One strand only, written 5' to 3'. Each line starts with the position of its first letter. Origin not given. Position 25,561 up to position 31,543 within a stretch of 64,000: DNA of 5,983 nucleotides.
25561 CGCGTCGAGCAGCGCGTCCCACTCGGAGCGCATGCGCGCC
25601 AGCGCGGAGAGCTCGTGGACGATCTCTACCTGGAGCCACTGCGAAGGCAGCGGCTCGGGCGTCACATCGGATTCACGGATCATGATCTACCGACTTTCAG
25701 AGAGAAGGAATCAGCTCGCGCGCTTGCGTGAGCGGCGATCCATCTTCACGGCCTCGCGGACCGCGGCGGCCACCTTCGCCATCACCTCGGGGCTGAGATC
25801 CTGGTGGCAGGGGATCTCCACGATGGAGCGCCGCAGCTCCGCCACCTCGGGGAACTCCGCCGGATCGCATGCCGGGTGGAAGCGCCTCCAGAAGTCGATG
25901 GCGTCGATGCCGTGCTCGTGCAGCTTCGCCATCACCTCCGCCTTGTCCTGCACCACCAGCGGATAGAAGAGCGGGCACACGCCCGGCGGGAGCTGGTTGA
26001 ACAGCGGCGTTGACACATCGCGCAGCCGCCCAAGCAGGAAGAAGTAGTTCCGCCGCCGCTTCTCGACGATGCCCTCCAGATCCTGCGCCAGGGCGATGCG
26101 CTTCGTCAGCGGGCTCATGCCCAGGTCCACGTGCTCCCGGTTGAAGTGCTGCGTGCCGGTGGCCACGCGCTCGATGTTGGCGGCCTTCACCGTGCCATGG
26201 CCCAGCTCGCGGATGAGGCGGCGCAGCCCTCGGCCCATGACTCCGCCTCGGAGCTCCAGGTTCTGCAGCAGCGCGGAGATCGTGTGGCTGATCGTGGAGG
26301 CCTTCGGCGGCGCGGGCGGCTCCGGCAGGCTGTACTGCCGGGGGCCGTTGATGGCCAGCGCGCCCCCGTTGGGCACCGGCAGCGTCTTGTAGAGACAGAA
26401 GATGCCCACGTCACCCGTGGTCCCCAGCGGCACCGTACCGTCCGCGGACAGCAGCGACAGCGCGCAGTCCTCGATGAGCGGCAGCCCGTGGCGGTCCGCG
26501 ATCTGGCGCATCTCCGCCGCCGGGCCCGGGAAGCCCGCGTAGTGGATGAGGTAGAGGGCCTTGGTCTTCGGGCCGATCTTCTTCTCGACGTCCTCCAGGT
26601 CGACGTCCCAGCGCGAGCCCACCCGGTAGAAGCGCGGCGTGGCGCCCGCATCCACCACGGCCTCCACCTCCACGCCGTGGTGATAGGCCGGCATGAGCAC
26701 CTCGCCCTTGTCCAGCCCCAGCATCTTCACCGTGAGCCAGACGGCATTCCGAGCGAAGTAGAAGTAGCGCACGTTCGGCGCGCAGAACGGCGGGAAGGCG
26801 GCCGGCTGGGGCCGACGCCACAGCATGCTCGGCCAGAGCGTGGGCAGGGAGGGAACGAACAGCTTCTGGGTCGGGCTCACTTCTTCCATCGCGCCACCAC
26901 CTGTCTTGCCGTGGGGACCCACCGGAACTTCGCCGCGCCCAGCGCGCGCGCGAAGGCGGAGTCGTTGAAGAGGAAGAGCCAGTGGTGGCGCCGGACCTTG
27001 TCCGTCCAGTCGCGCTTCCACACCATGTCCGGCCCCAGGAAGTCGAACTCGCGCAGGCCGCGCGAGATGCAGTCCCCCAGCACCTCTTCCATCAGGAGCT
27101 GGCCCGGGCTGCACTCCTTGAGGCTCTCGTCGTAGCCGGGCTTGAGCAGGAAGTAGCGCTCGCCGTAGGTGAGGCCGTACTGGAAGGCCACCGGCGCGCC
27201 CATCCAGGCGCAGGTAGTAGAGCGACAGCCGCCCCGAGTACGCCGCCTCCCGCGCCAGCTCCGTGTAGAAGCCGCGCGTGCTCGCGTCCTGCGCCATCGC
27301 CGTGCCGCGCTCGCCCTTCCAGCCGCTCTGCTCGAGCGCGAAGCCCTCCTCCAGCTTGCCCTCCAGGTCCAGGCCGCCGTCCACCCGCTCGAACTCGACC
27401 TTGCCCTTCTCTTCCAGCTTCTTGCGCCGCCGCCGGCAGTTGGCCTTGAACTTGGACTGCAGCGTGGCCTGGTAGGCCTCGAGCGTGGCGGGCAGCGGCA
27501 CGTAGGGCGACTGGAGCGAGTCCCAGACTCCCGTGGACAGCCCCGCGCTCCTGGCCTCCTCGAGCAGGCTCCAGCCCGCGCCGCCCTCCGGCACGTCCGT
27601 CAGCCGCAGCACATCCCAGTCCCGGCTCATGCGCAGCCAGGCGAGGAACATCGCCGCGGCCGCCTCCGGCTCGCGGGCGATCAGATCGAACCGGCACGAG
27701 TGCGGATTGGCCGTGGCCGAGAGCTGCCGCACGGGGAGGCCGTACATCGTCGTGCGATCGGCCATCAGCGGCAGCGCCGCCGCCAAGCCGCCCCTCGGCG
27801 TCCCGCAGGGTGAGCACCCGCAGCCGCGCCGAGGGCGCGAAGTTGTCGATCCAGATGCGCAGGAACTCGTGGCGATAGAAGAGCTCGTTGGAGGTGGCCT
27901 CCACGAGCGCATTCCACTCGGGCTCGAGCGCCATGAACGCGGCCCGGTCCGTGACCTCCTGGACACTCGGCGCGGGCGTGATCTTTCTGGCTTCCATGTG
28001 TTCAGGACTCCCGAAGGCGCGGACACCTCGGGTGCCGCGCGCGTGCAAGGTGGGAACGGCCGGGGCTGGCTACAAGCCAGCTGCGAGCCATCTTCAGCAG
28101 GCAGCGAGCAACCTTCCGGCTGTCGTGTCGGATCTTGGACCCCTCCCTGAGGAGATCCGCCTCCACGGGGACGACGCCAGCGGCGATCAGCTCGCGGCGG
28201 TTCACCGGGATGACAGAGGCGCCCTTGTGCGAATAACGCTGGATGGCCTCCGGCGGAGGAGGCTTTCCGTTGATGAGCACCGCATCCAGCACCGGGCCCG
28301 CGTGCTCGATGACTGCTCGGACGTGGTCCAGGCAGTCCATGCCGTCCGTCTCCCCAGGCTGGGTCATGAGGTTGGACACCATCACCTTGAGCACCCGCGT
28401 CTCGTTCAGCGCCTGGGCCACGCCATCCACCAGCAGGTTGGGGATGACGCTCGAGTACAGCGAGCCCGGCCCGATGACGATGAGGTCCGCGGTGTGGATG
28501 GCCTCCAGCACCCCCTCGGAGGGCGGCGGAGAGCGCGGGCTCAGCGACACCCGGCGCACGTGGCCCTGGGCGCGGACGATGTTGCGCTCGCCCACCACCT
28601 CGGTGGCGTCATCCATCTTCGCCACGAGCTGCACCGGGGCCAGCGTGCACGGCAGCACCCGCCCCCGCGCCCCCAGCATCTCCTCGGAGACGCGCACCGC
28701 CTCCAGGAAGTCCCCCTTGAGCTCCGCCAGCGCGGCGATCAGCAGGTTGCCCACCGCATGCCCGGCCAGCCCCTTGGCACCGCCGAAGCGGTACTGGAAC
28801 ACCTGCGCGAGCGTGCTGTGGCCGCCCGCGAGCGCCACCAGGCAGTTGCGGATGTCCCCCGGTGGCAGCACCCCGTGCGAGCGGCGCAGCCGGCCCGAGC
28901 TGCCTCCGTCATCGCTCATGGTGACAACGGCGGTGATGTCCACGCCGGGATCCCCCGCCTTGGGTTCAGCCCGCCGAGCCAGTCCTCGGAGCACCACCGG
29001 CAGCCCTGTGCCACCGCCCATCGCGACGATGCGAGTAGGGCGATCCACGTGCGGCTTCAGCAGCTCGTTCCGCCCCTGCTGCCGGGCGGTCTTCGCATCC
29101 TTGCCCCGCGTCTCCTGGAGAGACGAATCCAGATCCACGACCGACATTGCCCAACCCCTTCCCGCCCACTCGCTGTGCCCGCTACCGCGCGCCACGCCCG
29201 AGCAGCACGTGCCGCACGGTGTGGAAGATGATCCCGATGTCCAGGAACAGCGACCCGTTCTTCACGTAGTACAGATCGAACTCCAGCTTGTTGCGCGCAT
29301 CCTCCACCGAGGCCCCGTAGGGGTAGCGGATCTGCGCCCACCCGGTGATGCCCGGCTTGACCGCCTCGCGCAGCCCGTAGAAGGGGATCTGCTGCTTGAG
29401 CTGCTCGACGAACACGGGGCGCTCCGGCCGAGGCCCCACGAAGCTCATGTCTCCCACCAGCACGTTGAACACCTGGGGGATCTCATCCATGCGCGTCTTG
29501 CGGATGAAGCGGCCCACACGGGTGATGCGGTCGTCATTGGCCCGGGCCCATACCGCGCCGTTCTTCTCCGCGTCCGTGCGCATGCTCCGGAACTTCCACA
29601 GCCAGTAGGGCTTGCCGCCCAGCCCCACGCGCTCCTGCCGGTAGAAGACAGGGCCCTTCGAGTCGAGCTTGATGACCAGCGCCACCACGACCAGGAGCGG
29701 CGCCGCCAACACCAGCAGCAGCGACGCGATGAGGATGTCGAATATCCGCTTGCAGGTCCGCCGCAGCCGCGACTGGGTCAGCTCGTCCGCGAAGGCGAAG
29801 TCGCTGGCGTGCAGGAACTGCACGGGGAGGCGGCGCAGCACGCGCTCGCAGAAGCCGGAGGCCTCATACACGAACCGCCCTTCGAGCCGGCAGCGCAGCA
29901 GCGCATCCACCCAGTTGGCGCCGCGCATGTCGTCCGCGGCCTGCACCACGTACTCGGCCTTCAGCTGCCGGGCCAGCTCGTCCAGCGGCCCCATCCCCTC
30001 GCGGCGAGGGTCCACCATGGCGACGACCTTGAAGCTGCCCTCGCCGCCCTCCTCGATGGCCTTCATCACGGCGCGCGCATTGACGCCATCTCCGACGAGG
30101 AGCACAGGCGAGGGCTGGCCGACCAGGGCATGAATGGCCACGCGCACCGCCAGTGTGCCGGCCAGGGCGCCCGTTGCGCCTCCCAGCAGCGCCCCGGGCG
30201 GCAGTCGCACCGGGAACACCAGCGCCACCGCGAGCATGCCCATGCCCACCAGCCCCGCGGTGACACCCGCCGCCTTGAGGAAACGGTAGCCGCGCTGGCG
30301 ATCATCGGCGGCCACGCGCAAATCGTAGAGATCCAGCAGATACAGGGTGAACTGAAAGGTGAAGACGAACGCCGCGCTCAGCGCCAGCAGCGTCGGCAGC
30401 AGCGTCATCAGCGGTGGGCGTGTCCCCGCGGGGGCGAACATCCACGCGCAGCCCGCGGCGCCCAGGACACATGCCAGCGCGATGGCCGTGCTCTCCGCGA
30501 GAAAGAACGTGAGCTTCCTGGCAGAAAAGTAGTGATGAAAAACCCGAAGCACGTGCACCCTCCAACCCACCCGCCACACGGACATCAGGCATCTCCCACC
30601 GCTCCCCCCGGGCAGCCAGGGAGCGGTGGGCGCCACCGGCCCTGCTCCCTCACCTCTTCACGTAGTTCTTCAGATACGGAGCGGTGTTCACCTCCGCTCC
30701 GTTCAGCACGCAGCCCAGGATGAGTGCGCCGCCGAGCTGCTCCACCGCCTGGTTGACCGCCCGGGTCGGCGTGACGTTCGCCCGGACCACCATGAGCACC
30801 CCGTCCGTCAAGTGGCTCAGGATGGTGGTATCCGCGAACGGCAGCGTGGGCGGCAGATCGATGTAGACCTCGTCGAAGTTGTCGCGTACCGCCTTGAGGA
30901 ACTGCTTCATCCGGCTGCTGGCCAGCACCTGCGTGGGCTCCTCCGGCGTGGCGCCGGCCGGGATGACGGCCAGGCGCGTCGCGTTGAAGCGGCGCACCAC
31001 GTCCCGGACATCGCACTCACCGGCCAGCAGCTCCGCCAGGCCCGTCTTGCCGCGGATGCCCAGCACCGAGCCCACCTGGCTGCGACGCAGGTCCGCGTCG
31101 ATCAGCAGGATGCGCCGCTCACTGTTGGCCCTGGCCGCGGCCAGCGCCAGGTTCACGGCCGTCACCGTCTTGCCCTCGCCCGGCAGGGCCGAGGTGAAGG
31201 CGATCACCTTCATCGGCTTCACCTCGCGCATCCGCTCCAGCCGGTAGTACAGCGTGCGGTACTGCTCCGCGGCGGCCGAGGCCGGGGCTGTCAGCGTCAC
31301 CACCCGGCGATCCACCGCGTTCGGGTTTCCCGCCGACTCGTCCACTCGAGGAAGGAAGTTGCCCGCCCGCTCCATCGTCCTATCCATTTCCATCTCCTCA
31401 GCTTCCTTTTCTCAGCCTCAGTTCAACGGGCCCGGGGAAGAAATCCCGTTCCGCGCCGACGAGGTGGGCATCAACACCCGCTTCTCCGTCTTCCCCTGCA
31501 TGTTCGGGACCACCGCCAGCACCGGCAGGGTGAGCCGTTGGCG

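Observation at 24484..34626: Nine-gene Wzx/Wzy-type polysaccharide export operon with exoA-I (spore-coat glycan) gene order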

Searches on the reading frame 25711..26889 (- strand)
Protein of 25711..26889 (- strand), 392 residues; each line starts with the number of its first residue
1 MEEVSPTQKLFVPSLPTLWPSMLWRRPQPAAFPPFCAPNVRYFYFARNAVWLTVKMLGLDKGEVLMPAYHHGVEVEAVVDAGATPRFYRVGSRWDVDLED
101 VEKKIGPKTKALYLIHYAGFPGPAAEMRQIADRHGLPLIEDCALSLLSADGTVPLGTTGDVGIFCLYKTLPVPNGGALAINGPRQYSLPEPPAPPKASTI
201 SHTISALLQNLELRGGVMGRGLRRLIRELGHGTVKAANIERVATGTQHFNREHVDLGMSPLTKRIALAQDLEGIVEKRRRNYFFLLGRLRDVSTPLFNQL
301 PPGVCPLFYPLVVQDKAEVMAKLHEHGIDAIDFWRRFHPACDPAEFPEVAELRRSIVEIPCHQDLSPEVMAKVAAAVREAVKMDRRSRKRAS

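Call 52: search_protein_families(library=ncbifam, proteins=[window:25711-26889:-], max_evalue=0.00001)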
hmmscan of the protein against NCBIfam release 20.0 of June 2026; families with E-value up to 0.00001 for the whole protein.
window:25711-26889:- (392 aa): 7 families
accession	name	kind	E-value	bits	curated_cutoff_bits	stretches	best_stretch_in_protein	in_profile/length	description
NF008687.0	PRK11706.1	equivalog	2.3e-20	72.7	375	1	61-184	71-197/375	dTDP-4-amino-4,6-dideoxygalactose transaminase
TIGR02379.1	ECA_wecE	subfamily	3e-15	55.9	434.85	1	61-183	70-197/376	dTDP-4-amino-4,6-dideoxy-D-glucose transaminase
TIGR03588.1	PseC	equivalog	6.9e-13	48.2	423.5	1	48-182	56-200/380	UDP-4-amino-4,6-dideoxy-N-acetyl-beta-L-altrosamine transaminase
TIGR04427.1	PLP_DesI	equivalog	5.5e-12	45.5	650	1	52-178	82-210/390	dTDP-4-dehydro-6-deoxyglucose aminotransferase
NF011936.0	PRK15407.1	equivalog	9.8e-12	44.3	423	1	63-181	115-236/440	lipopolysaccharide biosynthesis protein RfbH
NF008658.2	PRK11658.1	equivalog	2.3e-11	43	631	1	48-167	59-179/379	UDP-4-amino-4-deoxy-L-arabinose aminotransferase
TIGR04181.1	NHT_00031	hypoth_equivalog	1.6e-08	33.9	420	1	101-179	127-207/359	LegC family aminotransferase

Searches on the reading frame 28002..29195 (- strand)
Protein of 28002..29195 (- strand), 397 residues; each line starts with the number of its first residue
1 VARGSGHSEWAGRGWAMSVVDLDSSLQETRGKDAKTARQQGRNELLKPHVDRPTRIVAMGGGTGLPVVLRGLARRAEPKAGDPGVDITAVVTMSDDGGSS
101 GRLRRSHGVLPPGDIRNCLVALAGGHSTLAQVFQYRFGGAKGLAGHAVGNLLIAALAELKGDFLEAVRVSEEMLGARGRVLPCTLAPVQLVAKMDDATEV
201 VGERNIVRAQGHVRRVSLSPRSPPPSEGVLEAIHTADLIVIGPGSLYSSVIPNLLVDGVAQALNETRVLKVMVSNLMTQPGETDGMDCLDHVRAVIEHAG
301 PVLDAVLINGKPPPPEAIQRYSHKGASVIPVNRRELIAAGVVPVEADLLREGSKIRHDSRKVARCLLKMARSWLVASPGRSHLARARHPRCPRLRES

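Call 5: search_protein_families(library=pfam, proteins=[window:28002-29195:-], max_evalue=0.01)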
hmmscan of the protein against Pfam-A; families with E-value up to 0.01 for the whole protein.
window:28002-29195:- (397 aa): 1 family
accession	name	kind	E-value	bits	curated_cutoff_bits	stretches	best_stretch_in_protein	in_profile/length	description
PF01933.23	CofD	-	9.3e-99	330.7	30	1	56-349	1-290/290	2-phospho-L-lactate transferase CofD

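Call 6: find_related_loci(query=window:28002-29195:-, collection=genome_contigs, flank=10000)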
Query window:28002-29195:- (397 aa) in genome_contigs; peptide patterns used: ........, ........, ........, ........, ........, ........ (x = any residue, [..] = any of these).
205 stretches matched a pattern; 84 encode a relative of the query (tblastn E <= 1e-3); the best 80 are kept; 80 distinct loci.
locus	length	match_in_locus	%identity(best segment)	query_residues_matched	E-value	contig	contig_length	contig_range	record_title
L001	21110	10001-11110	91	9-378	0e+0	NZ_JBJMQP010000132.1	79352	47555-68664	MAG: Hyalangium sp. isolate H3_16_all_fractions_metab_25_68_0 k255_3772369, whole genome shotgun sequence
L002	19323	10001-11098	87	9-374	0e+0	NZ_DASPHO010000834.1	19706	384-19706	MAG: Hyalangium sp. isolate SMAG_U11958 k141_339598, whole genome shotgun sequence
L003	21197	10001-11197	81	2-397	0e+0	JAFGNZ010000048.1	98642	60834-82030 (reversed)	MAG: Myxococcaceae bacterium isolate Zod_Metabat.575 k87_1020563, whole genome shotgun sequence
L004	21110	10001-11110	87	9-378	0e+0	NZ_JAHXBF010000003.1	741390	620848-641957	Hyalangium versicolor strain H56D21 NODE_3_length_741390_cov_21.580710, whole genome shotgun sequence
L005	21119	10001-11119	84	7-379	0e+0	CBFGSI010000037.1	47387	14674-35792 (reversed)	MAG TPA_asm: uncultured Archangiaceae bacterium isolate SRR17295755_concoct_80 genome assembly, contig: ERZ23329302.319,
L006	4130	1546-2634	83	9-372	0e+0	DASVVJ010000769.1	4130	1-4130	MAG TPA_asm: Myxococcaceae bacterium isolate SMAG_U3340 k141_323681, whole genome shotgun sequence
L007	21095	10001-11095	79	9-374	0e+0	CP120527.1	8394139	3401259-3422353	Myxococcaceae bacterium GXIMD 01537 chromosome, complete genome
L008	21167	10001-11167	78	9-396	0e+0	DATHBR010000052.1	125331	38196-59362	MAG TPA_asm: Myxococcaceae bacterium isolate SMAG_U10721 k141_570235, whole genome shotgun sequence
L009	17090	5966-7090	75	6-377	4e-179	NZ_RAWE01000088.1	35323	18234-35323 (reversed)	Corallococcus carmarthensis strain CA043D NODE_88_35323_cov_23.9244_ID_10755, whole genome shotgun sequence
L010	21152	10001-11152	74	6-386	3e-178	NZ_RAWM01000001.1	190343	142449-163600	Corallococcus interemptor strain AB047A NODE_1_190343_cov_67.4722_ID_7921, whole genome shotgun sequence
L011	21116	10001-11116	75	9-377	8e-179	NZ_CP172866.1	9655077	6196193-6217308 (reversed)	Corallococcus coralloides strain KYC2213 chromosome, complete genome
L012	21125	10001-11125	74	6-377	2e-178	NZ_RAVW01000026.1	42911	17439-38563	Corallococcus exercitus strain AB043A NODE_26_42911_cov_10.5662_ID_16425, whole genome shotgun sequence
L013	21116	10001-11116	74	6-374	5e-178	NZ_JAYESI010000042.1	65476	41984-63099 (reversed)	Corallococcus sp. RDP092CA NODE_42_length_65476_cov_17.609864, whole genome shotgun sequence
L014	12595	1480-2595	75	9-378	6e-178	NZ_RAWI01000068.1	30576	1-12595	Corallococcus praedator strain CA031B NODE_68_30576_cov_26.7962, whole genome shotgun sequence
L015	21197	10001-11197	71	6-396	3e-178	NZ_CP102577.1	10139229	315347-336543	Corallococcus exercitus strain SDU142 chromosome, complete genome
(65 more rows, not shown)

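Call 52: search_protein_families(library=ncbifam, proteins=[window:28002-29195:-], max_evalue=0.00001)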
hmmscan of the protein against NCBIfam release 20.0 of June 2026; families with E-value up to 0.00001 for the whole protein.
window:28002-29195:- (397 aa): 3 families
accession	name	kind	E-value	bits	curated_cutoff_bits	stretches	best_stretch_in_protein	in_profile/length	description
TIGR01826.1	CofD_related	subfamily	4.1e-100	335.2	196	1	56-370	1-309/310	uridine diphosphate-N-acetylglucosamine-binding protein YvcK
TIGR04357.1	CofD_rel_GAK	hypoth_equivalog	1.5e-28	100.2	340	2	142-367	132-367/368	GAK system CofD-like protein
TIGR01819.1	F420_cofD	equivalog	1.3e-07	30.9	257.45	0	165-271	112-224/301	2-phospho-L-lactate transferase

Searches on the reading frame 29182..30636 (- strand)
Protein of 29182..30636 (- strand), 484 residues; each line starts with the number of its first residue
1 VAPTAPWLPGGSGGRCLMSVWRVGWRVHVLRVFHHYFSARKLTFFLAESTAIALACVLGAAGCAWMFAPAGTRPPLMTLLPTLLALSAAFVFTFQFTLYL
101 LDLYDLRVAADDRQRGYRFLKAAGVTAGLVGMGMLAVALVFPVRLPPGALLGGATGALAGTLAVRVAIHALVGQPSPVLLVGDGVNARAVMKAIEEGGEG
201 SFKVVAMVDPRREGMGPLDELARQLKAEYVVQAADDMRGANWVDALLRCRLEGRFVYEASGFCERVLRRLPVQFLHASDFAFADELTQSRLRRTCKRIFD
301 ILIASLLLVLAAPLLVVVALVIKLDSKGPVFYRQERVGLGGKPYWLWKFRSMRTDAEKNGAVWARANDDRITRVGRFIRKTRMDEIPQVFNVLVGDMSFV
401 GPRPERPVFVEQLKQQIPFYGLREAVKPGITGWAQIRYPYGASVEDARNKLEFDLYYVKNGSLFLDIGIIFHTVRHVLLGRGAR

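Call 5: search_protein_families(library=pfam, proteins=[window:29182-30636:-], max_evalue=0.01)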
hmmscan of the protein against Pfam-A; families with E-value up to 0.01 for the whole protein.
window:29182-30636:- (484 aa): 1 family
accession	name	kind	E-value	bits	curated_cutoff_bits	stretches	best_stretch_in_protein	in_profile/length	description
PF02397.22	Bac_transf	-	5e-69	231.9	27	1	296-478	1-178/179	Bacterial sugar transferase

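Call 52: search_protein_families(library=ncbifam, proteins=[window:29182-30636:-], max_evalue=0.00001)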
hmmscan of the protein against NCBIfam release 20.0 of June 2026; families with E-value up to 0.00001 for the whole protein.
window:29182-30636:- (484 aa): 10 families
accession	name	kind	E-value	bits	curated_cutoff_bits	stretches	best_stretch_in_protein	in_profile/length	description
TIGR03025.1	EPS_sugtrans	subfamily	1.9e-118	396.6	295.55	1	53-484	8-445/445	exopolysaccharide biosynthesis polyprenyl glycosylphosphotransferase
TIGR03013.1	EpsB_2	subfamily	3.5e-115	385.6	393.35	1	215-484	174-443/443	TIGR03013 family XrtA/PEP-CTERM system glycosyltransferase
TIGR03023.1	WcaJ_sugtrans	equivalog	3.5e-90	303.5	410.75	1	77-483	25-452/453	undecaprenyl-phosphate glucose phosphotransferase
NF007518.0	PRK10124.1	equivalog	1.5e-59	201.9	684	1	290-480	268-460/464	undecaprenyl-phosphate glucose phosphotransferase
TIGR03022.1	WbaP_sugtrans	subfamily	9e-58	196.6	403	1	176-484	126-456/456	undecaprenyl-phosphate galactose phosphotransferase WbaP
NF050817.1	PolSacchBiosHfsE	equivalog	7.1e-54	183.3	750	1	289-478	265-460/467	polysaccharide biosynthesis protein HfsE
NF041877.1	EPS_EpsZ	equivalog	1.5e-43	149.1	800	1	293-483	263-458/459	exopolysaccharide biosynthesis polyisoprenyl-phosphate hexose-1-phosphate transferase EpsZ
NF052601.1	undeca_RfbP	equivalog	7.6e-43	146.5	330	1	283-480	32-238/244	undecaprenyl-phosphate galactose phosphotransferase family protein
NF011751.0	PRK15204.1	equivalog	3e-35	121.8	907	1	289-483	273-475/476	undecaprenyl-phosphate galactose phosphotransferase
NF045514.1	glycotran_HepC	equivalog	1.8e-25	89.5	140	1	287-404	108-211/220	heterocyst development glycosyltransferase HepC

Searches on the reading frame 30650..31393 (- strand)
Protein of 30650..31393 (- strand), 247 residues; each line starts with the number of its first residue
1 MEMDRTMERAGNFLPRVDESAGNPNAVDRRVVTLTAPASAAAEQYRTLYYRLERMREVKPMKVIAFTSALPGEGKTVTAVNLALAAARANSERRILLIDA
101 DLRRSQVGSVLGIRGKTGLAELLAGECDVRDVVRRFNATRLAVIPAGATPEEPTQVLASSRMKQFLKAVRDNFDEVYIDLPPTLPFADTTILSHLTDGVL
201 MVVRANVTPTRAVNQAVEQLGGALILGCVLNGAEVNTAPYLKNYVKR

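Call 5: search_protein_families(library=pfam, proteins=[window:30650-31393:-], max_evalue=0.01)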
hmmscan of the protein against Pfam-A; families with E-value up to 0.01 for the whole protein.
window:30650-31393:- (247 aa): 5 families
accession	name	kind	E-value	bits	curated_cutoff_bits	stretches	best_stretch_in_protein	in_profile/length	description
PF13614.12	AAA_31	-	3.1e-15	57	27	1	61-215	1-159/177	AAA domain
PF10609.15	ParA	-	2.1e-06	27.8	27.1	1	62-218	4-158/246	NUBPL iron-transfer P-loop NTPase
PF01656.29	CbiA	-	8.1e-06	26.2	25.4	1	65-170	2-66/125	CobQ/CobB/MinD/ParA nucleotide binding domain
PF06564.18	CBP_BcsQ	-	0.00039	20.5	21.3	1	61-209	1-151/234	Cellulose biosynthesis protein BcsQ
PF01268.25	FTHFS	-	0.0068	15.1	27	1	52-116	48-107/556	Formate--tetrahydrofolate ligase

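Call 52: search_protein_families(library=ncbifam, proteins=[window:30650-31393:-], max_evalue=0.00001)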
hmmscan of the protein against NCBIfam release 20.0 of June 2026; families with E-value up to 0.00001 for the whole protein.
window:30650-31393:- (247 aa): 11 families
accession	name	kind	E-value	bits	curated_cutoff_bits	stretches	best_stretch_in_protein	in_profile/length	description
TIGR03018.1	pepcterm_TyrKin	hypoth_equivalog_domain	6.6e-48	162.8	230.65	1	31-231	1-207/207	XrtA-associated tyrosine autokinase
TIGR01007.1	eps_fam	subfamily_domain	1.2e-39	136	108.05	1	43-240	1-197/204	polysaccharide biosynthesis tyrosine autokinase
TIGR01005.1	eps_transp_fam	subfamily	6.6e-36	123.8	411.7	1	24-238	510-723/754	exopolysaccharide transport protein family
NF007350.0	PRK09841.1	equivalog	6.6e-32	110.5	1248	1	33-233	503-703/726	tyrosine-protein kinase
NF008568.0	PRK11519.1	equivalog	1.4e-29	102.8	1068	1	27-233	492-698/720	tyrosine-protein kinase Wzc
TIGR03029.1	EpsG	equivalog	1.3e-27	96.6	313.8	1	25-231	67-273/274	chain length determinant protein tyrosine kinase EpsG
TIGR01969.1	minD_arch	subfamily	1.6e-16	60.2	201.75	1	63-234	2-171/251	cell division ATPase MinD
TIGR01968.1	minD_bact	equivalog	8e-11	41.8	212.9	1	62-211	2-149/261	septum site-determining protein MinD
TIGR03815.1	CpaE_hom_Actino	equivalog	3.6e-09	36.2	154.45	1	56-222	106-271/340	septum site-determining protein Ssd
NF041546.1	ParA_partition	equivalog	1.1e-07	31.7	180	0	63-105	1-41/203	ParA family partition ATPase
TIGR03453.1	partition_RepA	equivalog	9.9e-07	27.9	348.45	0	52-220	95-281/387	plasmid partitioning protein RepA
